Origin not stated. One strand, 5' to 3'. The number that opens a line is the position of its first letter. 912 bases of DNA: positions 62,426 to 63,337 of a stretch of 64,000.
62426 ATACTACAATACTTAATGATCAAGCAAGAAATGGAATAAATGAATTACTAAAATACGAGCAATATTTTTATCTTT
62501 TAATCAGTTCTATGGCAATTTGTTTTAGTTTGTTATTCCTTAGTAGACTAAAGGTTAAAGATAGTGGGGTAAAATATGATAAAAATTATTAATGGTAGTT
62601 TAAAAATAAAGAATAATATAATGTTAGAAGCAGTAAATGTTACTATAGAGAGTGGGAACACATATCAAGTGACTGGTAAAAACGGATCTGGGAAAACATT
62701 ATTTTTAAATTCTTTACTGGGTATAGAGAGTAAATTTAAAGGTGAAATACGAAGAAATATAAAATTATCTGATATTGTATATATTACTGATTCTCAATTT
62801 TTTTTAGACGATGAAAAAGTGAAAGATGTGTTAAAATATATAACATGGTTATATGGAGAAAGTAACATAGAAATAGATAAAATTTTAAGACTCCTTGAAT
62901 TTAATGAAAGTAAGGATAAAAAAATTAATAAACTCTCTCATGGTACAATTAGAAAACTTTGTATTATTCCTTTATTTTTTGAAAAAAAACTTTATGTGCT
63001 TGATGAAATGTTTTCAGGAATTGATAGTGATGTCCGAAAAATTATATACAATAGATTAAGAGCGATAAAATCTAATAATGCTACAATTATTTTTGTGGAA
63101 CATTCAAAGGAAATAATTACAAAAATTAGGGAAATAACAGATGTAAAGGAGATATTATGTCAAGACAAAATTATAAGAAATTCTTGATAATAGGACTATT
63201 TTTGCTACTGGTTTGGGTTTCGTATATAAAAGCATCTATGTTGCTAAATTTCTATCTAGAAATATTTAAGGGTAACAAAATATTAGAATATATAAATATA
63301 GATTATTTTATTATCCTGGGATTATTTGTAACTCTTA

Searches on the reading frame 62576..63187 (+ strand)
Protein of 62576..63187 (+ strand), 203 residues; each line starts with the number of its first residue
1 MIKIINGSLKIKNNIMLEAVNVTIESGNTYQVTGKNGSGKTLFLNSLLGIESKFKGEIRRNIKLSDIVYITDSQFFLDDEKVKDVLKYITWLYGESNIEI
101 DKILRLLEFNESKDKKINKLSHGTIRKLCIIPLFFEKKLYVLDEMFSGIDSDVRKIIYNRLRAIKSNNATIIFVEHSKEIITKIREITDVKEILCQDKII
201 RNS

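Call 9: search_protein_families(library=pfam, proteins=[window:62576-63187:+], max_evalue=0.01)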
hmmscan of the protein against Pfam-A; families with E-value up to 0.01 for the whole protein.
window:62576-63187:+ (203 aa): 3 families
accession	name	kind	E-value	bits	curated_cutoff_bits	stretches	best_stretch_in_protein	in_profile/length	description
PF00005.33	ABC_tran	-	7.6e-16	59.4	25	1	17-146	1-136/137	ABC transporter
PF13304.12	AAA_21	-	1.3e-10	42.3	27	1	85-180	220-302/304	AAA domain, putative AbiEii toxin, Type IV TA system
PF02463.25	SMC_N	-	7.1e-06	26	40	0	28-78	25-75/220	RecF/RecN/SMC N terminal domain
